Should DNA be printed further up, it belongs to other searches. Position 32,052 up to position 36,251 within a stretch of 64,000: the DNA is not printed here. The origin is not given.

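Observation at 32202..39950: Operon of an anchor-only paralog plus an ECF sigma factor covalently fused to a TM helix and ~1,045-aa ectodomain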

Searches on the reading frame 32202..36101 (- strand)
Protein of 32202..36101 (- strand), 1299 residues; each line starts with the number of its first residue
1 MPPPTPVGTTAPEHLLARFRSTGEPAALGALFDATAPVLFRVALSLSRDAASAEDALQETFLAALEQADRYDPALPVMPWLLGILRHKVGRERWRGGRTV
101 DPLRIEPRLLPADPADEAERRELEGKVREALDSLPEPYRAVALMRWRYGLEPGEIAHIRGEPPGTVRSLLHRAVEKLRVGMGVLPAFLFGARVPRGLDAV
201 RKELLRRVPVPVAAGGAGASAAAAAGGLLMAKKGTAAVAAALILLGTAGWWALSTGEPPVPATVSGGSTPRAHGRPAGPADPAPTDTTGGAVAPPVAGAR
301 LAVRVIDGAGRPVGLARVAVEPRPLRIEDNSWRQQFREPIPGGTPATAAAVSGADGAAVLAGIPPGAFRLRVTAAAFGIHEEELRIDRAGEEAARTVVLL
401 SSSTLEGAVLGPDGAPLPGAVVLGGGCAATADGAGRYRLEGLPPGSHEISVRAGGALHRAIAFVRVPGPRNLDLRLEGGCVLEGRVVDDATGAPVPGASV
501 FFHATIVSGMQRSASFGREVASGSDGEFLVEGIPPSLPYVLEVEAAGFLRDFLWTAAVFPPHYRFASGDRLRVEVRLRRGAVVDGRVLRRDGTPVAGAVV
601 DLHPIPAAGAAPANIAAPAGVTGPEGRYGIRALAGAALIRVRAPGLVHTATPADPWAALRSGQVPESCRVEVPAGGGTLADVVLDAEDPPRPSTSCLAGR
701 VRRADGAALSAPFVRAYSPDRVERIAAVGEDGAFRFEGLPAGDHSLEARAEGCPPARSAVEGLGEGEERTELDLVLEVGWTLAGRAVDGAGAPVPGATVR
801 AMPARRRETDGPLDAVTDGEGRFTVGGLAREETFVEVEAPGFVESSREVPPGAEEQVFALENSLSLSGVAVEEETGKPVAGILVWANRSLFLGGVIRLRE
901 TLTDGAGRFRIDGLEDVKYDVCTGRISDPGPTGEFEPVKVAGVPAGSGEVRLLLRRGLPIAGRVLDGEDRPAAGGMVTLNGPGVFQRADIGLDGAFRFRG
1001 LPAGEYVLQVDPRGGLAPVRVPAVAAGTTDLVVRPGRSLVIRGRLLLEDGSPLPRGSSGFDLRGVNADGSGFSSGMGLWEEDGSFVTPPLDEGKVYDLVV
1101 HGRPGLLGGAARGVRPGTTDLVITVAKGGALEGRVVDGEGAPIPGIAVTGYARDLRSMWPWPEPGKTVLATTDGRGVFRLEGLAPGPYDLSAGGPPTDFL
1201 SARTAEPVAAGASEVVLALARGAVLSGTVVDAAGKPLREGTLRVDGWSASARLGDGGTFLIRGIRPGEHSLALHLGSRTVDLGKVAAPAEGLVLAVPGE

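Call 7: search_protein_families(library=pfam, proteins=[window:32202-36101:-], max_evalue=0.01)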
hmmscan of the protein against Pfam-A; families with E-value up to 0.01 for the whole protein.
window:32202-36101:- (1299 aa): 17 families
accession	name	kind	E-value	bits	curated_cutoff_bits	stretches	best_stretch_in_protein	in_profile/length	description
PF13620.12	CarboxypepD_reg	-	2.5e-81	268.5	32.3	9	781-855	1-75/82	Carboxypeptidase regulatory-like domain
PF13715.12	CarbopepD_reg_2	-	2.6e-24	85.5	32.2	0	483-548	2-55/88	CarboxypepD_reg-like domain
PF00775.27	Dioxygenase_C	-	4.4e-11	43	27.3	0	1131-1202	32-110/182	Dioxygenase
PF09430.16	EMC7_beta-sandw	-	7e-11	42.8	26.6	0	988-1013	23-48/122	ER membrane protein complex subunit 7, beta-sandwich domain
PF04542.20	Sigma70_r2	-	4.1e-10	39.7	24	1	31-91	1-63/71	Sigma-70 region 2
PF02369.22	Big_1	-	3.6e-09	37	34.9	0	782-825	21-64/93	Bacterial Ig-like domain (group 1)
PF08281.18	Sigma70_r4_2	-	4e-08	33.2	25.7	1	126-177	3-54/54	Sigma-70, region 4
PF17210.9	SdrD_B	-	3.7e-07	30.8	29.7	0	1169-1199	41-70/112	SdrD B-like domain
PF15976.11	CooC_C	-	4.3e-07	30.3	29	0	399-441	13-55/93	CS1-pili formation C-terminal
PF04545.22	Sigma70_r4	-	4.1e-06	26.7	24.1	1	130-178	1-49/50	Sigma-70, region 4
PF17802.7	SpaA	-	3.2e-05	24.5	23.1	0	1137-1191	9-57/91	Prealbumin-like fold domain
PF10670.15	DUF4198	-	6.9e-05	23.5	34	0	790-825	156-193/209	Domain of unknown function (DUF4198)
PF20598.4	DUF6795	-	0.00066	20.4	27.4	0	790-825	8-43/103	Domain of unknown function (DUF6795)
PF07210.18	DUF1416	-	0.0015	18.9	23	0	568-602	7-40/97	Protein of unknown function (DUF1416)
PF25020.1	TTR_TEN1-4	-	0.0044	17.3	27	0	578-609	4-35/86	Teneurin TTR-like domain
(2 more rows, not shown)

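Call 9: search_protein_families(library=ncbifam, proteins=[window:32202-36101:-], max_evalue=0.01)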
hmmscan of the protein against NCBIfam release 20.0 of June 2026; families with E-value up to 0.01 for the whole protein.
window:32202-36101:- (1299 aa): 62 families (the best 25 are shown)
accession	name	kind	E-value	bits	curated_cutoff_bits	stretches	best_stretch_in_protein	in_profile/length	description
NF009166.1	PRK12513.1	equivalog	2.3e-19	69.9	206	1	10-179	7-184/193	RNA polymerase sigma factor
TIGR02983.1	SigE-fam_strep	subfamily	3.2e-19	69.4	141.55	1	28-179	8-156/162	SigE family RNA polymerase sigma factor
TIGR02937.1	sigma70-ECF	superfamily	2.5e-17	63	42.9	1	27-179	2-163/165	sigma-70 family RNA polymerase sigma factor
NF007227.0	PRK09645.1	subfamily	4e-17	62.7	202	1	22-180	9-169/177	sigma-70 family RNA polymerase sigma factor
NF008888.0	PRK11922.1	equivalog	7.1e-17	61.8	204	1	11-179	15-194/231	RNA polymerase sigma factor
TIGR02989.1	Sig-70_gvs1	subfamily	9.8e-16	58.1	124.55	1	28-178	3-155/158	RNA polymerase sigma-70 factor, Rhodopirellula/Verrucomicrobium family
NF009172.0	PRK12519.1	subfamily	2.8e-15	56.3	222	1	22-178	25-186/194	RNA polymerase sigma factor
NF007225.0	PRK09643.1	equivalog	1.3e-14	54.3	190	1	9-179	11-180/204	RNA polymerase sigma factor SigM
NF009195.0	PRK12543.1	subfamily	2.5e-14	53.2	197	1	14-187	9-184/192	RNA polymerase sigma factor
TIGR02985.1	Sig70_bacteroi1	subfamily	3.2e-14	53.5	126.4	1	29-179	4-160/162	RNA polymerase sigma-70 factor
NF007216.0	PRK09638.1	equivalog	1.3e-13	51.1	194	1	15-181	7-174/180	RNA polymerase sigma factor SigY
NF058625.1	sigma_PG0214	equivalog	2.1e-12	47.1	130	1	38-178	16-158/170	GFO_1088 family ECF-type sigma factor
NF007230.0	PRK09648.1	subfamily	2.5e-12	46.9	209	1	23-179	23-187/195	RNA polymerase sigma factor ShbA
TIGR02984.1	Sig-70_plancto1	subfamily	4.6e-12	45.9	183.75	1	114-179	121-186/189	RNA polymerase sigma-70 factor, Planctomycetaceae-specific subfamily 1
NF004113.0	PRK05602.1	equivalog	6.6e-12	45.5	208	1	13-179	33-199/211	RNA polymerase sigma factor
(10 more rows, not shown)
